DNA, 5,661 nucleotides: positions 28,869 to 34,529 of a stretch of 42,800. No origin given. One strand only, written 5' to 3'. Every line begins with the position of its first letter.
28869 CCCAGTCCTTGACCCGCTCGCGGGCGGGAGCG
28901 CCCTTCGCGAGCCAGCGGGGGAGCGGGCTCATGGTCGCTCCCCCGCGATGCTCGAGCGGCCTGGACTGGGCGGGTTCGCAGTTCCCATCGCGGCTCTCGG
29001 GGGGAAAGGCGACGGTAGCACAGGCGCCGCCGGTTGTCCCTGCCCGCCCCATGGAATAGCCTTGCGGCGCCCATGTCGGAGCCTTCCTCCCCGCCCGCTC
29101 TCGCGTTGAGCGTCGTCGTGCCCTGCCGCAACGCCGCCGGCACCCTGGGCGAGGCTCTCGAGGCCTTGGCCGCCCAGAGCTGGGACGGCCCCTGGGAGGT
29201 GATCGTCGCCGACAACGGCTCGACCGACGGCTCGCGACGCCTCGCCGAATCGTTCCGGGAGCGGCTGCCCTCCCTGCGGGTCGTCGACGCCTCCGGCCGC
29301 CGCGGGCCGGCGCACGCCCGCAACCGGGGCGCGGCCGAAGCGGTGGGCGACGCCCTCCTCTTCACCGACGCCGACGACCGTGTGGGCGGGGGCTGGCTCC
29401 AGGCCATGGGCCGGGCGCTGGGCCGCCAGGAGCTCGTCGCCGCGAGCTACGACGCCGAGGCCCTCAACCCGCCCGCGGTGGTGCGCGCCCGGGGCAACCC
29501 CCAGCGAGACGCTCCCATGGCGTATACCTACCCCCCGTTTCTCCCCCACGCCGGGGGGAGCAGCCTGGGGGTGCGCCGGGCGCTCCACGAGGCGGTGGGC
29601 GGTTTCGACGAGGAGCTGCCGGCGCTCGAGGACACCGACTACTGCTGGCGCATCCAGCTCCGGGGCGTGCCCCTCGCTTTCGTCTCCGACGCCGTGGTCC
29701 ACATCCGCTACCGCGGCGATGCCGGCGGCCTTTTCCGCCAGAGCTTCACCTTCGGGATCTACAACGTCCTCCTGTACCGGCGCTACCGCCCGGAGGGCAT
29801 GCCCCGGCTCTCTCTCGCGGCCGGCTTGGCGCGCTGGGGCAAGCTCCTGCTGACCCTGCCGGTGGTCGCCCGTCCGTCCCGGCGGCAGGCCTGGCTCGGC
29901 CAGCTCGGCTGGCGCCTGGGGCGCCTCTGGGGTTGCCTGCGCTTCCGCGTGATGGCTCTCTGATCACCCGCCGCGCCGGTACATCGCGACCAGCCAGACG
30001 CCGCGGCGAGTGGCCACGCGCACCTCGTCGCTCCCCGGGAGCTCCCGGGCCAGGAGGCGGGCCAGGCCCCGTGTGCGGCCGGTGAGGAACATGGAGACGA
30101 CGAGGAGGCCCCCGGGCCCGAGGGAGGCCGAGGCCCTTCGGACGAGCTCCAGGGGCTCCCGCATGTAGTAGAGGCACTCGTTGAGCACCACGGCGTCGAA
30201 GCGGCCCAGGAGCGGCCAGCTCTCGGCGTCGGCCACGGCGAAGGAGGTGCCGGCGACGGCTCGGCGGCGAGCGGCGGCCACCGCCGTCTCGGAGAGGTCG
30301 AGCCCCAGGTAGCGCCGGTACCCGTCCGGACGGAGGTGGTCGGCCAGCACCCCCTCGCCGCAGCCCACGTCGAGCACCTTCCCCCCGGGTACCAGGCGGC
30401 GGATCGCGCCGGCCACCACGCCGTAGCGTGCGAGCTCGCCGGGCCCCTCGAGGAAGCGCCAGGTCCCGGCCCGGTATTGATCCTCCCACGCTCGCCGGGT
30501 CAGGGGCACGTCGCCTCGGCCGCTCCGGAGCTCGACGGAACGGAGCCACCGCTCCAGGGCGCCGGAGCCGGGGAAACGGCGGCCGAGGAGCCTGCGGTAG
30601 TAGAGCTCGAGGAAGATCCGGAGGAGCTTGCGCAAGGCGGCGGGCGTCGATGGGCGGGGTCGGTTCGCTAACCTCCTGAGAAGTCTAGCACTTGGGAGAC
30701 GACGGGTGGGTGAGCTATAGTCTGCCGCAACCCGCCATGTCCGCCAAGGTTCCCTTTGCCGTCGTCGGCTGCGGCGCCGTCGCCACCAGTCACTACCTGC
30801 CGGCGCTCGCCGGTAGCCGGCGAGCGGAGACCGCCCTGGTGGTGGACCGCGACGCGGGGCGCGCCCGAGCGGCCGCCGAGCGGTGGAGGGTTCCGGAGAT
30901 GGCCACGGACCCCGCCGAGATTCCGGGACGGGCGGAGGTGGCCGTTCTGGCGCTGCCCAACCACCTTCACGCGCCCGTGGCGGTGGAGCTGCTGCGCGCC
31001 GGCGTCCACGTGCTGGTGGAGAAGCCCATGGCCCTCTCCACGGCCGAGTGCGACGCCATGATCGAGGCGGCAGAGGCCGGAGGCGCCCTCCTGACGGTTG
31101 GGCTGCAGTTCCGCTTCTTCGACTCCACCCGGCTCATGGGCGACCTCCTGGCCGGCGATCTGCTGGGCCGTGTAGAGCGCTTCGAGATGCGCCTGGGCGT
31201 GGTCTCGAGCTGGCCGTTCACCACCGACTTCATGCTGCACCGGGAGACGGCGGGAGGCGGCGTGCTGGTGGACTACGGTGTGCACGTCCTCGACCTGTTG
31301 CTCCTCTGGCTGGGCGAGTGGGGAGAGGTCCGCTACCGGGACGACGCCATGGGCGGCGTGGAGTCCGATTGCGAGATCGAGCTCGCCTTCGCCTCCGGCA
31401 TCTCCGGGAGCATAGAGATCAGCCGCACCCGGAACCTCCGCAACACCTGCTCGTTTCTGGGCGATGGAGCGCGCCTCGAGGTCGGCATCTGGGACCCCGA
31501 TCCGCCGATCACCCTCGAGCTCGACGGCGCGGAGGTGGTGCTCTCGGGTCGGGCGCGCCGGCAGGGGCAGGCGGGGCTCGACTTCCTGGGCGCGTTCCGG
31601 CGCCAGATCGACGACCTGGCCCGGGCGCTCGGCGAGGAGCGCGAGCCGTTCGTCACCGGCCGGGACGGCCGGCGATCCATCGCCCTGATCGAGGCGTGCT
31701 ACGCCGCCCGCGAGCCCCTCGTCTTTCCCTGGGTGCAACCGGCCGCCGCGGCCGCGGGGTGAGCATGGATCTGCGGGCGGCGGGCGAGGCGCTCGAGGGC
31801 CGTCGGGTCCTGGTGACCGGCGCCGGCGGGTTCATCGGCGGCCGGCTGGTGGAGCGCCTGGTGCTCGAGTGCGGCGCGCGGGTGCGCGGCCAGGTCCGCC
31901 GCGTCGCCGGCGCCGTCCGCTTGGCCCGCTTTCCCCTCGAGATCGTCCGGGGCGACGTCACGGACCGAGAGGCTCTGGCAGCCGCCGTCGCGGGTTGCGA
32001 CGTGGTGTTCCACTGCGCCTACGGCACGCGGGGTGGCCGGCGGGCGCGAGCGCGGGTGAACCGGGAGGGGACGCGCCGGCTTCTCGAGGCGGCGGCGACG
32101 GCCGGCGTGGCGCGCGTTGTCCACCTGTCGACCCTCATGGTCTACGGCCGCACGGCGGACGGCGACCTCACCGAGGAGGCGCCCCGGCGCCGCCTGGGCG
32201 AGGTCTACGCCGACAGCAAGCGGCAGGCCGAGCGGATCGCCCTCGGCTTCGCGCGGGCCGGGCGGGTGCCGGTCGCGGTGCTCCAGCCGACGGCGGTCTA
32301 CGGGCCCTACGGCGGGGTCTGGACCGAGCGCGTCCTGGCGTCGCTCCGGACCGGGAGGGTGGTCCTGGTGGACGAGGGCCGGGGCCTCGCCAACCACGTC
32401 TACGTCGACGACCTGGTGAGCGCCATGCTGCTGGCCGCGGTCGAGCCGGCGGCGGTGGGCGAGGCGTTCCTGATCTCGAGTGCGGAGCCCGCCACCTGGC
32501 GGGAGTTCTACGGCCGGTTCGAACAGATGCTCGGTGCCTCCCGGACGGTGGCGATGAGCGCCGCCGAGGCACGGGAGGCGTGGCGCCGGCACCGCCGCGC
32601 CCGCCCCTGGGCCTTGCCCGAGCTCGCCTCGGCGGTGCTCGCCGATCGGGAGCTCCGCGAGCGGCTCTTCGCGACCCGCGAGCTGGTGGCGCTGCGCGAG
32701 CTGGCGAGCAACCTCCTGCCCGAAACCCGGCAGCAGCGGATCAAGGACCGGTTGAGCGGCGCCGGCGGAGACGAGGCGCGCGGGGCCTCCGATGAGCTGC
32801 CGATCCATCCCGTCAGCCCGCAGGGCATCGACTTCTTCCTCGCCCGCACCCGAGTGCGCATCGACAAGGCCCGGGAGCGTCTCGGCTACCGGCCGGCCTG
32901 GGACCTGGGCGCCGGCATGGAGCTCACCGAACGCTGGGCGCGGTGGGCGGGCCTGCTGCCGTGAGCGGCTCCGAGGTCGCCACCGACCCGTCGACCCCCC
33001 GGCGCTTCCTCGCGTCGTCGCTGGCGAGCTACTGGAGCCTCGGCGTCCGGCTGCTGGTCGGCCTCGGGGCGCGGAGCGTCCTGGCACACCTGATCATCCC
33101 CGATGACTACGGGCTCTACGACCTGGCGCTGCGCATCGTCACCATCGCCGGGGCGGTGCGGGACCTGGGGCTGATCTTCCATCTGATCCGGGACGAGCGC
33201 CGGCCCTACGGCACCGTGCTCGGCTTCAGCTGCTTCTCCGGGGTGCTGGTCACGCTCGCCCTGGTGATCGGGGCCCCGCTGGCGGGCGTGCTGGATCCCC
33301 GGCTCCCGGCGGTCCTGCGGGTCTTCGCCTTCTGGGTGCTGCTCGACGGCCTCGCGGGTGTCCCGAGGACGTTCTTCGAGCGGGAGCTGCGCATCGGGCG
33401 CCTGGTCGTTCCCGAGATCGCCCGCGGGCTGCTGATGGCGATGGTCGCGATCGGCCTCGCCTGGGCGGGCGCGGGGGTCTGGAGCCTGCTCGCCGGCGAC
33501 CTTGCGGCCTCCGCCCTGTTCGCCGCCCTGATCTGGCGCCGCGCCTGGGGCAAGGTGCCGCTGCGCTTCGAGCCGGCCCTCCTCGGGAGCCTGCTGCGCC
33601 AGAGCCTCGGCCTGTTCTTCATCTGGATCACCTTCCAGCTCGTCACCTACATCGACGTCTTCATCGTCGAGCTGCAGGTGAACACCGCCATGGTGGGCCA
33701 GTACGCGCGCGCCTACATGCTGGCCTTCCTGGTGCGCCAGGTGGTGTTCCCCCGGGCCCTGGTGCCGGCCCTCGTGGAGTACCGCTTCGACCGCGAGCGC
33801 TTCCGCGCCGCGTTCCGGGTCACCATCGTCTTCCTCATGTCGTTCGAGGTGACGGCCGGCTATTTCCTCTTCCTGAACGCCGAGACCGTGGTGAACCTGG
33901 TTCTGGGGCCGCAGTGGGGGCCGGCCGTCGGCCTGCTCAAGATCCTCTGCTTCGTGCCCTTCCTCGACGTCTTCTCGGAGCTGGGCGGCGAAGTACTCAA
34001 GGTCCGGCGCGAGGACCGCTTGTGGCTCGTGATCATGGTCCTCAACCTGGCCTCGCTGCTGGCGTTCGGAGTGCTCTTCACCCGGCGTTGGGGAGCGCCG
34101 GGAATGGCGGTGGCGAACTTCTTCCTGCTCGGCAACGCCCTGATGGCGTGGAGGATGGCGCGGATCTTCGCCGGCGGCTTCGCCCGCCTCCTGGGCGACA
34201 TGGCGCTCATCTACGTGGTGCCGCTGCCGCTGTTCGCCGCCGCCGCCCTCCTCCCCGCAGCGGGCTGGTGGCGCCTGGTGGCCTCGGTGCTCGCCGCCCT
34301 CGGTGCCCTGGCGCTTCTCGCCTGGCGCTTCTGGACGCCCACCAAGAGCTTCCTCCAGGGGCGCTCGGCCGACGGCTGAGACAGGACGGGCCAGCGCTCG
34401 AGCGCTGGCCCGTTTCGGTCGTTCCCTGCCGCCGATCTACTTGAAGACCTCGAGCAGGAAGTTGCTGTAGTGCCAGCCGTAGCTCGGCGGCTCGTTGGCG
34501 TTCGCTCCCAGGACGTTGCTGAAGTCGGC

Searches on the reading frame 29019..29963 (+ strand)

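Call 9: search_protein_families(library=pfam, proteins=[window:29019-29963:+], max_evalue=0.01)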
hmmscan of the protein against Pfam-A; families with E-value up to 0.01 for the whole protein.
window:29019-29963:+ (314 aa): 4 families
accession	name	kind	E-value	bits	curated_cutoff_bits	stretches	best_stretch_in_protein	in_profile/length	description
PF00535.33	Glycos_transf_2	-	1.8e-26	93.5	23.3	1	31-189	1-163/168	Glycosyl transferase family 2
PF13641.12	Glyco_tranf_2_3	-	2.8e-14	54.1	27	1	30-228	3-210/230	Glycosyltransferase like family 2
PF10111.15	Glyco_tranf_2_2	-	1.6e-13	51.2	27.3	1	31-239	1-223/276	Glycosyltransferase like family 2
PF13632.12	Glyco_trans_2_3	-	0.004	17.4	27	1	178-247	73-143/198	Glycosyl transferase family group 2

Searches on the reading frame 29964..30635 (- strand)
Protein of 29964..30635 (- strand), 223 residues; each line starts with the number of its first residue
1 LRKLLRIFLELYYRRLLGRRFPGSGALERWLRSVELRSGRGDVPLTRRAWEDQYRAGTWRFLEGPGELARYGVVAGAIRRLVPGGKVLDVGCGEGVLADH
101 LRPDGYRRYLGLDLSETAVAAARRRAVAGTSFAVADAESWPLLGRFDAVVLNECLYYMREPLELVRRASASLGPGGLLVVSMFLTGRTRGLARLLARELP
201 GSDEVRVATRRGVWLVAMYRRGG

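Call 13: search_protein_families(library=pfam, proteins=[window:29964-30635:-], max_evalue=0.01)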
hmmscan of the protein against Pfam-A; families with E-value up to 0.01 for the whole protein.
window:29964-30635:- (223 aa): 10 families
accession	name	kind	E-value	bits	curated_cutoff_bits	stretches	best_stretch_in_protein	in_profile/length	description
PF13489.12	Methyltransf_23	-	6.4e-20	72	27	1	78-185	13-121/164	Methyltransferase domain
PF13649.12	Methyltransf_25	-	1.5e-16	61.3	27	1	87-176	1-97/97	Methyltransferase domain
PF08241.18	Methyltransf_11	-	3.3e-16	60.1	21.2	1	88-180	1-95/95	Methyltransferase domain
PF08242.18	Methyltransf_12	-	8.7e-14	52.5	30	1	88-178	1-98/98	Methyltransferase domain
PF13847.12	Methyltransf_31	-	1.2e-12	48.1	27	1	83-183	3-112/145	Methyltransferase domain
PF07021.18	MetW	-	4.2e-08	33.5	21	1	78-165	7-95/193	Methionine biosynthesis protein MetW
PF05401.17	NodS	-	1.2e-06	28.9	24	1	67-164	27-125/201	Nodulation protein S (NodS)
PF06325.19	PrmA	-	2.8e-05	24.2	22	1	83-191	161-269/296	Ribosomal protein L11 methyltransferase (PrmA)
PF05175.20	MTS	-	4.8e-05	23.5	23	1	84-179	32-137/170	Methyltransferase small domain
PF08003.17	Methyltransf_9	-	0.00014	21.4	23.8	1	85-181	117-218/315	Protein of unknown function (DUF1698)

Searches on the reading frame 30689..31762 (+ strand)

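Call 10: search_protein_families(library=pfam, proteins=[window:30689-31762:+], max_evalue=0.01)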
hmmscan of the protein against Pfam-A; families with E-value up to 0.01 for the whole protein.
window:30689-31762:+ (357 aa): 3 families
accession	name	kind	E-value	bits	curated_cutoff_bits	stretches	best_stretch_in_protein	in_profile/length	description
PF01408.29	GFO_IDH_MocA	-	5.6e-25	88.8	24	1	23-138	3-119/120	Oxidoreductase family, NAD-binding Rossmann fold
PF02894.22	GFO_IDH_MocA_C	-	9.9e-12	45.5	22.9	1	185-342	36-211/218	Oxidoreductase family, C-terminal alpha/beta domain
PF22725.1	GFO_IDH_MocA_C3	-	1.3e-11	45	27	1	150-263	4-123/124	GFO/IDH/MocA C-terminal domain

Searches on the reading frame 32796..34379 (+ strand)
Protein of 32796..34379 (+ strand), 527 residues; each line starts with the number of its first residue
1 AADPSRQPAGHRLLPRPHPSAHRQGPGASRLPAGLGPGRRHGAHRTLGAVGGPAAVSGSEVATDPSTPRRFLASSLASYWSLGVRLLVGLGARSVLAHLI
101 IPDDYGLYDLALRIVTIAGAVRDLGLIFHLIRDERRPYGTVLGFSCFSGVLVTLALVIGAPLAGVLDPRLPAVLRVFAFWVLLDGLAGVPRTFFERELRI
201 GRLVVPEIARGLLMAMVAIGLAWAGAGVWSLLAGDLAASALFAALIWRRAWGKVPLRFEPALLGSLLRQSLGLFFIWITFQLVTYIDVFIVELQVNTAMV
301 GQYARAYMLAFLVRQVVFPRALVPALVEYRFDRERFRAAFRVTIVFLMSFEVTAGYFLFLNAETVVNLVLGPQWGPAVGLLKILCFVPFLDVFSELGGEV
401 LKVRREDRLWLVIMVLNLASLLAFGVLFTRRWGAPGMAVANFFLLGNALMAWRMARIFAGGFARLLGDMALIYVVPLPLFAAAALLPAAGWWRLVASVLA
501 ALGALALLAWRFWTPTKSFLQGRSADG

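Call 10: search_protein_families(library=pfam, proteins=[window:32796-34379:+], max_evalue=0.01)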
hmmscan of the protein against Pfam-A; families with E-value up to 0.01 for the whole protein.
window:32796-34379:+ (527 aa): 2 families
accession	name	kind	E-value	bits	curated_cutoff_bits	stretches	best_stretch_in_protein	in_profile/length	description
PF13440.11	Polysacc_synt_3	-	2.3e-37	129.3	23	1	95-378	1-292/293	Polysaccharide biosynthesis protein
PF01943.22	Polysacc_synt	-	6.3e-14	52.5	28.2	1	87-328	17-272/274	Polysaccharide biosynthesis protein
